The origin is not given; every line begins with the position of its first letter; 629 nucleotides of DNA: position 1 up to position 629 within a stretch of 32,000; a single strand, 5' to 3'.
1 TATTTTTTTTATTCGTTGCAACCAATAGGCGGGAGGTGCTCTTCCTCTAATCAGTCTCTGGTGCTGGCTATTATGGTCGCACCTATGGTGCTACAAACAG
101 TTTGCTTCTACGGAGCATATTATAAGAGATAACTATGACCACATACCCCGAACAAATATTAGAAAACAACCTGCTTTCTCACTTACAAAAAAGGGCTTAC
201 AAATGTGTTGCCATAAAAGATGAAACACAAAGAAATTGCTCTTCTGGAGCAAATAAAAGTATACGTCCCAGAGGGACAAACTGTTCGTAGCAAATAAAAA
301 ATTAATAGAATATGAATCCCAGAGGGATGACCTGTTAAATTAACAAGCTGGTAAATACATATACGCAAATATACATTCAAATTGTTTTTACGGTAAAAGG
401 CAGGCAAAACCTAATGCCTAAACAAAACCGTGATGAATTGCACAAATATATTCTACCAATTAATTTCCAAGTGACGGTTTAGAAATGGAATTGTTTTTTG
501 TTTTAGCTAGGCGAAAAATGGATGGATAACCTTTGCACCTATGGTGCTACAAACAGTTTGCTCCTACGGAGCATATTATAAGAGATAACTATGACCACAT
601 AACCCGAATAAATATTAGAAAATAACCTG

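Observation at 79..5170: Hairpin-dense composite tandem array with hierarchical repeat structure and no credible coding capacity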

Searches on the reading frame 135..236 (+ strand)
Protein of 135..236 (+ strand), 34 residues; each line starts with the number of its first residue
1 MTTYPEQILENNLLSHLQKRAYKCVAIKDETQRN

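Call 36: search_solved_structures(query=window:135-236:+, max_evalue=10, show_alignments=3)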
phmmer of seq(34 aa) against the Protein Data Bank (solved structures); distinct sequences matched with E-value up to 10: 2.
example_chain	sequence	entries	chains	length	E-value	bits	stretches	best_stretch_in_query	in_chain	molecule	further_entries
8sst_A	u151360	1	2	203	0.75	13.4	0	8-24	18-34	Transcriptional repressor CTCF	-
8sss_A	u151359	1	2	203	0.97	13.1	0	8-24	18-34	Transcriptional repressor CTCF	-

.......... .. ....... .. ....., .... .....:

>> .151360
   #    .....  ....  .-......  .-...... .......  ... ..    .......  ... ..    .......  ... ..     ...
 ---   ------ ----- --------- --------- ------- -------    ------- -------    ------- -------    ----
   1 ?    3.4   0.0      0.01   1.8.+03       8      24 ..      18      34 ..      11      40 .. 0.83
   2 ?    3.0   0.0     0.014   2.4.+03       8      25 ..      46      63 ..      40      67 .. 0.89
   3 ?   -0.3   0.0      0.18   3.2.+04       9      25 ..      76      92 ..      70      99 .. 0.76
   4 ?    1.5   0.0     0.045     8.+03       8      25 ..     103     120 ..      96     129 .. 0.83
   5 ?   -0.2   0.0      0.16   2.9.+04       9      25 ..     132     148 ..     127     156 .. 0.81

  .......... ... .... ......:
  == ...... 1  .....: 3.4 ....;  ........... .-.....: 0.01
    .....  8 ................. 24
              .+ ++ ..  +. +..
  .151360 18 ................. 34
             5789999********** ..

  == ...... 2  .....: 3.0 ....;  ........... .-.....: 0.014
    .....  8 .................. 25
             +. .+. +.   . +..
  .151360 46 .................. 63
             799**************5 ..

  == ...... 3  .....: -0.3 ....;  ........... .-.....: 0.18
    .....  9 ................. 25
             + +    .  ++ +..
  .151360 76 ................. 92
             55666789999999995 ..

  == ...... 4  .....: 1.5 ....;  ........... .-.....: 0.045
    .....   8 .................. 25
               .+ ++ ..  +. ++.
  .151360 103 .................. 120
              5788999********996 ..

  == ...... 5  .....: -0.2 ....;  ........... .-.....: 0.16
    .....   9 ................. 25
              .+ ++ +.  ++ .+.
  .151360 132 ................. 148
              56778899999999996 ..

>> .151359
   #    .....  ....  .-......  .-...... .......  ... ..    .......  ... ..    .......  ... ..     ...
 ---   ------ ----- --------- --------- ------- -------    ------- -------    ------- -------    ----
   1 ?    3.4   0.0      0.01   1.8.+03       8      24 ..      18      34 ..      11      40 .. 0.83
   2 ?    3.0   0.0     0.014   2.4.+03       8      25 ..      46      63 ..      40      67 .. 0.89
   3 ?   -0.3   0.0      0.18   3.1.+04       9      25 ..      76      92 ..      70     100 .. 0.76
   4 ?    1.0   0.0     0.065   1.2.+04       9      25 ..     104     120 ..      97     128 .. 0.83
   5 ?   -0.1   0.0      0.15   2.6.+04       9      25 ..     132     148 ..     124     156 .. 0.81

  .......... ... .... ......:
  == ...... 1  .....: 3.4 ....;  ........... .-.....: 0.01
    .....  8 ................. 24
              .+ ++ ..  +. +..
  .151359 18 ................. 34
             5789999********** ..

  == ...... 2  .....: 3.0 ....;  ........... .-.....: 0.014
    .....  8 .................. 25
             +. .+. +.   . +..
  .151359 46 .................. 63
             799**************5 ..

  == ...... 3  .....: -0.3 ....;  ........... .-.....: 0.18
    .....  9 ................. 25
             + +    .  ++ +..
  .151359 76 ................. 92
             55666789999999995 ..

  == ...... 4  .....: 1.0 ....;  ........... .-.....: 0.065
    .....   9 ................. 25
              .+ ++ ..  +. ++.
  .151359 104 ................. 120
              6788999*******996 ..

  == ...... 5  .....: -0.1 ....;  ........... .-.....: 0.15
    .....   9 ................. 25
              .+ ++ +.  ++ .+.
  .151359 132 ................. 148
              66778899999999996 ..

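Call 85: search_protein_representatives(protein=window:135-230:+)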
Query: 32 residues. Proteins with E-value up to 0.001 (for the whole library): 6; up to 1e-10: 0; up to 1e-30: 0. The best 6 are listed.
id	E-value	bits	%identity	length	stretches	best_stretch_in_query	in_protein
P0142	1.1e-06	42.5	81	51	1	1-32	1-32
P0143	5.1e-06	40.5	77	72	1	1-31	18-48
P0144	3.3e-05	38.1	71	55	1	1-31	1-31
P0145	1.3e-04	36.4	48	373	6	9-26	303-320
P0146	3.1e-04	35.2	62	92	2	1-31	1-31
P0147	4.6e-04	34.7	60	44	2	1-31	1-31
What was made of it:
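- P0143, P0144, P0146 and P0147 match at E 5e-6 to 5e-4 against 1.8e9 proteins (call 85).
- Tried and rejected: The exhaustive HMMER search then did find them (call 85).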

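Call 87: find_encoding_contigs(protein=P0142, flank=10000, max_places=4)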
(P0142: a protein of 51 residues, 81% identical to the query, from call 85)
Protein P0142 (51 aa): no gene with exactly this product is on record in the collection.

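Call 88: list_cluster_members(proteins=[P0142, P0143, P0144, P0146, P0147])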
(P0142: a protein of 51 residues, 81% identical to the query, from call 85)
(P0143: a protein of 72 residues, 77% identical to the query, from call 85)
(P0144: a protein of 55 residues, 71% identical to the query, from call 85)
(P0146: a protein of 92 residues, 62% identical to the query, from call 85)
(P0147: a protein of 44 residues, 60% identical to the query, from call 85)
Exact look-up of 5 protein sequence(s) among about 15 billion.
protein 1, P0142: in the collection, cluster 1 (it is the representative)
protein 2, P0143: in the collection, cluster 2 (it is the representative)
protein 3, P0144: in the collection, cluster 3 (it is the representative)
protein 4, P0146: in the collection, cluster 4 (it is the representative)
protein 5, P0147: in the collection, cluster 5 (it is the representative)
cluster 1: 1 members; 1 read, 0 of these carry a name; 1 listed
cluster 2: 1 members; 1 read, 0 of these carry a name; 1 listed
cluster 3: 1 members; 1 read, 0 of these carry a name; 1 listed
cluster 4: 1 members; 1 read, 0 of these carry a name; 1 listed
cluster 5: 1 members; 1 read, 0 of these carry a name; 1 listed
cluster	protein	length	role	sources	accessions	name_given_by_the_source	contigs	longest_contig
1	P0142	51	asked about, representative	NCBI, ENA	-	-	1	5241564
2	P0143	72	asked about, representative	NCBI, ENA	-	-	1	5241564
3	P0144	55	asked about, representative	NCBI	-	-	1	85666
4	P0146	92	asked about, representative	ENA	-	-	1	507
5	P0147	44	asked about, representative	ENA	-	-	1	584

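Call 89: search_protein_families(library=ncbifam, max_evalue=1, proteins=[P0146, P0143, P0144, P0147])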
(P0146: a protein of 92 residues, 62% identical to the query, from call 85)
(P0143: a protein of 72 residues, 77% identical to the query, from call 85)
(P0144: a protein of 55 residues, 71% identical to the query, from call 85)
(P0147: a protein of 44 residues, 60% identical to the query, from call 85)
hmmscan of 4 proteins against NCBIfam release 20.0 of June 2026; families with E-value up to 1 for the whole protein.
P0146 (92 aa): 1 family
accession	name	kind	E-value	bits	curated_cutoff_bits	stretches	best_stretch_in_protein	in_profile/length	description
NF038266.1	diguan_SiaD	equivalog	0.078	12.3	290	1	21-63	46-88/252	biofilm regulation diguanylate cyclase SiaD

P0143 (72 aa): 0 families

P0144 (55 aa): 1 family
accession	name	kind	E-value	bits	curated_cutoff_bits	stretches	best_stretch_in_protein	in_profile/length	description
NF041115.1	UxxU_metal_bind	equivalog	0.13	12.4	95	1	4-28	49-73/74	metal-binding (seleno)protein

P0147 (44 aa): 0 families

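Call 90: search_protein_families(library=pfam, max_evalue=1, proteins=[P0146, P0143, P0144, P0147])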
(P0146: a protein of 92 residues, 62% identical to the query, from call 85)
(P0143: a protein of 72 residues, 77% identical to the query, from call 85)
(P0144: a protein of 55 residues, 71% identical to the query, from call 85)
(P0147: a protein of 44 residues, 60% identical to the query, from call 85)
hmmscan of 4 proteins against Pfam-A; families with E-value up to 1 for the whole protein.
P0146 (92 aa): 3 families
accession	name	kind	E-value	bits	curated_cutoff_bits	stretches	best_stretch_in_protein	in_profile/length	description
PF04313.20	HSDR_N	-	0.014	15.7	25.1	1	6-68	4-77/198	Type I restriction enzyme R protein N terminus (HSDR_N)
PF01876.22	RNase_P_p30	-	0.022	14.7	35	1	11-72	16-71/214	RNase P subunit p30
PF11416.13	Syntaxin-5_N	-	0.057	13.1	16.6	1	52-63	11-22/23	Syntaxin-5 N-terminal, Sly1p-binding domain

P0143 (72 aa): 0 families

P0144 (55 aa): 1 family
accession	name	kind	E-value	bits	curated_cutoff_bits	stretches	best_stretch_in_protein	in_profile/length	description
PF03065.20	Glyco_hydro_57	-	0.16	11.7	21.2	1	4-47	148-191/291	Glycosyl hydrolase family 57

P0147 (44 aa): 0 families

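Call 91: find_encoding_contigs(protein=P0143, flank=10000, max_places=3)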
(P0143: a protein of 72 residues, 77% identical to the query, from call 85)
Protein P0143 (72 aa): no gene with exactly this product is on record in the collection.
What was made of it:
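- Tried and rejected: Contig look-ups for P0142 and P0143, both from a 5.24-Mb genome that carries the same junction, are not on record (calls 87, 91).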

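Call 92: find_encoding_contigs(protein=P0144, flank=10000, max_places=3)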
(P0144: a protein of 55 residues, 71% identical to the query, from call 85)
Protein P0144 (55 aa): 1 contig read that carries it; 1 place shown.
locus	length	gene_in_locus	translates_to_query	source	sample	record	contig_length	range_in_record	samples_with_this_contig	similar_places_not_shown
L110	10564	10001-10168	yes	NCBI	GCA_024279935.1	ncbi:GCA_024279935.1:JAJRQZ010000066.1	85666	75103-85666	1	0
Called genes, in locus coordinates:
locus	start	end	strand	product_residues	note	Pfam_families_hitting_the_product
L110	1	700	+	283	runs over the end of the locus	PF02353:CMAS, PF13489:Methyltransf_23, PF01209:Ubie_methyltran (weak), PF05175:MTS (faint), PF13847:Methyltransf_31, PF08241:Methyltransf_11, PF08242:Methyltransf_12, PF13649:Methyltransf_25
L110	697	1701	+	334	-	-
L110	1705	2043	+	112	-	PF01588:tRNA_bind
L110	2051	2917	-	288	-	PF01613:Flavin_Reduct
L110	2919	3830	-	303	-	PF01557:FAA_hydrolase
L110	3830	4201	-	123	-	PF09298:FAA_hydrolase_N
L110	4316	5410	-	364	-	PF13669:Glyoxalase_4 (faint), PF14696:Glyoxalase_5, PF00903:Glyoxalase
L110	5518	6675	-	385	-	PF20510:HgmA_N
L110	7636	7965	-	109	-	PF13276:HTH_21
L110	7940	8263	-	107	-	PF01527:HTH_Tnp_1, PF13518:HTH_28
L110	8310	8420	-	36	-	-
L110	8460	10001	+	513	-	PF02661:Fic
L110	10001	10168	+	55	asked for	-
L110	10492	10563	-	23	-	?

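Call 96: search_solved_structures(query=P0146, max_evalue=10, show_alignments=2)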
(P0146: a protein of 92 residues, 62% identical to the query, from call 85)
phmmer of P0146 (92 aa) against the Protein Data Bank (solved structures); distinct sequences matched with E-value up to 10: 17.
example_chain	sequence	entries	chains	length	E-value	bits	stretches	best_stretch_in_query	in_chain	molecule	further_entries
4beb_A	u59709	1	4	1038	7.4e-06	29.1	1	4-60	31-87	TYPE I RESTRICTION ENZYME HSDR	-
2w00_A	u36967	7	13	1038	7.5e-06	29.1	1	4-60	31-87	HSDR | Type I restriction enzyme R Protein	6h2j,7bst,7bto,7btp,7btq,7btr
4be7_B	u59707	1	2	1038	7.5e-06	29.1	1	4-60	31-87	TYPE I RESTRICTION ENZYME ECOR124II R PROTEIN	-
4bec_A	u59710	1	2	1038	7.5e-06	29.1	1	4-60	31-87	TYPE I RESTRICTION ENZYME HSDR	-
4xjx_A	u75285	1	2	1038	7.6e-06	29.1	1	4-60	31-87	HsdR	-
1xiq_A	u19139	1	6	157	0.015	18.6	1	11-67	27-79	Nucleoside diphosphate kinase B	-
3m9g_A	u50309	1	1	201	0.45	13.9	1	2-70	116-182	Protein kinase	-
3ngr_A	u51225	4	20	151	0.68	13.3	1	11-65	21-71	Nucleoside diphosphate kinase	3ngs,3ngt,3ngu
9uju_C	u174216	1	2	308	0.7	13.3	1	25-71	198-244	Egalitarian, isoform B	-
5go1_A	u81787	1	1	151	0.81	13.1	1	11-65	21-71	Nucleoside diphosphate kinase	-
5caa_A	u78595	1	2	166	0.84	13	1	11-65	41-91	Nucleoside diphosphate kinase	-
5cab_A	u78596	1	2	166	0.84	13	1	11-65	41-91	Nucleoside diphosphate kinase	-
5c7p_A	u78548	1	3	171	0.88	13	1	11-65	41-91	Nucleoside diphosphate kinase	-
4kpc_A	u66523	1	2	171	0.96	12.9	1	11-65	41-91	Nucleoside diphosphate kinase b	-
1ndl_A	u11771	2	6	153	1.1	12.7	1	11-67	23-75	NUCLEOSIDE DIPHOSPHATE KINASE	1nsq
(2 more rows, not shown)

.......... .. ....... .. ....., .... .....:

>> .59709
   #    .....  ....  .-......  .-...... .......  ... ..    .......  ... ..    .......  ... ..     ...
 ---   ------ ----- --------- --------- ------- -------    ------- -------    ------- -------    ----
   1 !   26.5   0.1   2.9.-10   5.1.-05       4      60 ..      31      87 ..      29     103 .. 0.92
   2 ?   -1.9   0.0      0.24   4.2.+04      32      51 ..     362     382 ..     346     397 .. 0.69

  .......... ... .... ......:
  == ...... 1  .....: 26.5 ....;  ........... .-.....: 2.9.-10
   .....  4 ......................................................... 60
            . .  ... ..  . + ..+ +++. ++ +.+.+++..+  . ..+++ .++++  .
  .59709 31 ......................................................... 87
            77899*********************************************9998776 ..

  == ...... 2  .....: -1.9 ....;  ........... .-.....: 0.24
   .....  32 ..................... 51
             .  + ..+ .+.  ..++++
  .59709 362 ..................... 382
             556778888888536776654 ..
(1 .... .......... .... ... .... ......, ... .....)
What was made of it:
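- On Type I restriction R subunit (HsdR) gene: Homology rests on relatives that match EcoR124I HsdR (call 96).
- P0146 matches EcoR124I HsdR residues 31-87 at E 7.5e-6 (call 96), and its best Pfam hit is HSDR_N (call 90).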

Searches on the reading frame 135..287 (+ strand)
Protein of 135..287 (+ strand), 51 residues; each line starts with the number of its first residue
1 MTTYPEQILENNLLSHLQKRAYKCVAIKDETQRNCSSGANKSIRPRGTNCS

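Call 78: find_homologous_proteins(query=window:135-287:+, max_evalue=10)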
Query seq(51 aa): no candidate shares three 5-residue words with the query. No homologue found.
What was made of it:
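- Tried and rejected: The word-indexed protein search with the hsdR-like ORF found no candidates (call 78).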

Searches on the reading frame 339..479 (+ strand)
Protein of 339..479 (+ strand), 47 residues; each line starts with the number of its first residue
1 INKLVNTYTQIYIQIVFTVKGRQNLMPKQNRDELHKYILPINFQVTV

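Call 35: search_solved_structures(query=window:348-464:+, max_evalue=10, show_alignments=3)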
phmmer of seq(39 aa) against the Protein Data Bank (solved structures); distinct sequences matched with E-value up to 10: 0.

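Call 39: find_homologous_proteins(query=window:339-479:+, max_evalue=10)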
Query seq(47 aa) (47 aa): 21 proteins with E <= 10 among 21 candidates.
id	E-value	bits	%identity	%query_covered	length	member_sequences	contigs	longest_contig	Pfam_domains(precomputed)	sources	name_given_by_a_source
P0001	9.1e-11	58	81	77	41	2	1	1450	-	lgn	-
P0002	2.3e-10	57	76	81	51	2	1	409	-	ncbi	-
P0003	1.2e-8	52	66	81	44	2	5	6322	-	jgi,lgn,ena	-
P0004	1.6e-8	51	71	81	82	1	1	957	PF01797.22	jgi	jgi:REP element-mobilizing transposase RayT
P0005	2.7e-8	51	72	77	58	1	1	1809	-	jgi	-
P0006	9.4e-8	49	69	77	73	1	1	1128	PF01797.22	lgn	-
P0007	1.2e-7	49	60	91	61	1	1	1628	-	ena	-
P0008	1.2e-7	49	68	81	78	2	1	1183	-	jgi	jgi:hypothetical protein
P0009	1.8e-7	48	63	81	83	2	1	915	PF01797.22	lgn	-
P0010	3.1e-7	47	63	81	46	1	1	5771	-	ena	-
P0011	4.5e-7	47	63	81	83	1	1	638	PF01797.22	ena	-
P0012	5.5e-7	47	68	81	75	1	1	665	PF01797.22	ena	-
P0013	5.5e-7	47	63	81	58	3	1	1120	PF01797.22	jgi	-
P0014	5.5e-7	47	59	87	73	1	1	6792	PF01797.22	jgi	jgi:REP element-mobilizing transposase RayT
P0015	8.6e-7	46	66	81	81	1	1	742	PF01797.22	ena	-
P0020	1.7e-5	42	63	74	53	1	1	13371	-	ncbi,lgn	-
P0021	9.7e-5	40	61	77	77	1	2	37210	-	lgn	-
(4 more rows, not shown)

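Call 41: find_encoding_contigs(protein=P0001, flank=10000)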
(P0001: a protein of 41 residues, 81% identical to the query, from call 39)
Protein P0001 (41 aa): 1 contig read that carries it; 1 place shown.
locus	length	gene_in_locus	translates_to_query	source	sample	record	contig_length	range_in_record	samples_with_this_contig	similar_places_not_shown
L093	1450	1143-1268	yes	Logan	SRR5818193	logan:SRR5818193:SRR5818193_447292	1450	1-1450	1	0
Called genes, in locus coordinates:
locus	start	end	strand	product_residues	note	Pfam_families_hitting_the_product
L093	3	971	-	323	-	?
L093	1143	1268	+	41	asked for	-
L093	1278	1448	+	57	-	?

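Call 42: find_encoding_contigs(protein=P0003, flank=10000)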
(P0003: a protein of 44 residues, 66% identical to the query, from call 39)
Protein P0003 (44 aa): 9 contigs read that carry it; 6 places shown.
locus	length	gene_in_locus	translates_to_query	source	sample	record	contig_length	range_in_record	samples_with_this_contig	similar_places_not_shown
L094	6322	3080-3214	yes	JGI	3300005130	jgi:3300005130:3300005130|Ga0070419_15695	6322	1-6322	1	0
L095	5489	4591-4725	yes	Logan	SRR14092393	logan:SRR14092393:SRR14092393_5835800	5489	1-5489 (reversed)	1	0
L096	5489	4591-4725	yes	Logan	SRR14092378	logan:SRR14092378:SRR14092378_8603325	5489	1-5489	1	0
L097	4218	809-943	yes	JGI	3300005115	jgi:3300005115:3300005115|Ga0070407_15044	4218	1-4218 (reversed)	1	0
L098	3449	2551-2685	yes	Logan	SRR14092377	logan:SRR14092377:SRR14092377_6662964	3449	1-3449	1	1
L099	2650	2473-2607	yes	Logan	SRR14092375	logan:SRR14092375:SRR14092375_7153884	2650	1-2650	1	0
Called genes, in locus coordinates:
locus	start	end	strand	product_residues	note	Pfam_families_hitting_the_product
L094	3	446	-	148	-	?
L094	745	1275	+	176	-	-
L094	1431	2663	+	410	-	PF00083:Sugar_tr, PF07690:MFS_1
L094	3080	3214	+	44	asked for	-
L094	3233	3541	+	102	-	PF01797:Y1_Tnp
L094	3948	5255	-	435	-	PF05569:Peptidase_M56, PF03544:TonB_C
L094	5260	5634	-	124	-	PF03965:Penicillinase_R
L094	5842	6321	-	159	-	?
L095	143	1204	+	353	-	PF04166:PdxA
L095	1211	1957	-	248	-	PF01832:Glucosaminidase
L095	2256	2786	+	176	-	-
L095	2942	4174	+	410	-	PF00083:Sugar_tr, PF07690:MFS_1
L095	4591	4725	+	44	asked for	-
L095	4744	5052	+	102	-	PF01797:Y1_Tnp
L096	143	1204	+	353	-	PF04166:PdxA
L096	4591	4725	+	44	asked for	-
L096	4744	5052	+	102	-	PF01797:Y1_Tnp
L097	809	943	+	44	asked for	-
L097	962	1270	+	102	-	PF01797:Y1_Tnp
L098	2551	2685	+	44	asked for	-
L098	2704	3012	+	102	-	PF01797:Y1_Tnp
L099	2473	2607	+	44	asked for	-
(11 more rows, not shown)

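Call 46: find_encoding_contigs(protein=P0021, flank=4000, max_places=3)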
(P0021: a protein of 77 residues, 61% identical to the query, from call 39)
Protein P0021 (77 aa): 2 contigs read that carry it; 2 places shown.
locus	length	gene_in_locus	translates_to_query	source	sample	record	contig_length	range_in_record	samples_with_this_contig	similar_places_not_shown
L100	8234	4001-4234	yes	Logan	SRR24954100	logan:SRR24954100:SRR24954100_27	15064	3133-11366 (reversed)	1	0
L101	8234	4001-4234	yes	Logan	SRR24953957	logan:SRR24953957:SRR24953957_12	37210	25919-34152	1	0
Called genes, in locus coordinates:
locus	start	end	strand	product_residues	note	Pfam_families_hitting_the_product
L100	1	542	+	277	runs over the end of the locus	-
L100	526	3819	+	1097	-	-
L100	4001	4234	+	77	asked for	-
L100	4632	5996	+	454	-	-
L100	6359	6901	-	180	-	PF10604:Polyketide_cyc2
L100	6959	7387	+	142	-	PF13279:4HBT_2, PF03061:4HBT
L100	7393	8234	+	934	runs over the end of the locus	PF01565:FAD_binding_4, PF02913:FAD-oxidase_C, PF12838:Fer4_7 (weak), PF13183:Fer4_8 (weak), PF13484:Fer4_16 (faint), PF02754:CCG (faint)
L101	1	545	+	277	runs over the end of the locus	-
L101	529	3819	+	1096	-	-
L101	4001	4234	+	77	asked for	-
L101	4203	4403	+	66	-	-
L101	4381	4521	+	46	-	-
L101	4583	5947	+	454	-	-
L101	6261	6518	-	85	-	-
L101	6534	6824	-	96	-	-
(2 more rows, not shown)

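Call 47: find_encoding_contigs(protein=P0020, flank=4000, max_places=3)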
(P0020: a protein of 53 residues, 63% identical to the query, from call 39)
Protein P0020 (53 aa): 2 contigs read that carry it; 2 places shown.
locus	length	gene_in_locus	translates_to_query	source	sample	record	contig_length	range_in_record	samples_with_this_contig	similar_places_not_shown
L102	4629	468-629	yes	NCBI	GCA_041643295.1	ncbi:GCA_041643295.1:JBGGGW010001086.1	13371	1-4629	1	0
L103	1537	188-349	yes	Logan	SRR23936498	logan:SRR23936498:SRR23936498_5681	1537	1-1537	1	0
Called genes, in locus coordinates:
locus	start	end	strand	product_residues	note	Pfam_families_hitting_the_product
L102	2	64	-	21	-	?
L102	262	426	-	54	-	-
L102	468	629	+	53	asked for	-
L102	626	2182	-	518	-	PF04679:DNA_ligase_A_C (weak)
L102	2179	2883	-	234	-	-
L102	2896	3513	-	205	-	-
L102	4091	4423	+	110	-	-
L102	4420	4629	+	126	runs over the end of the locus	-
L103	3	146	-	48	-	?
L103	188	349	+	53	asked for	-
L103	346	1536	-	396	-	?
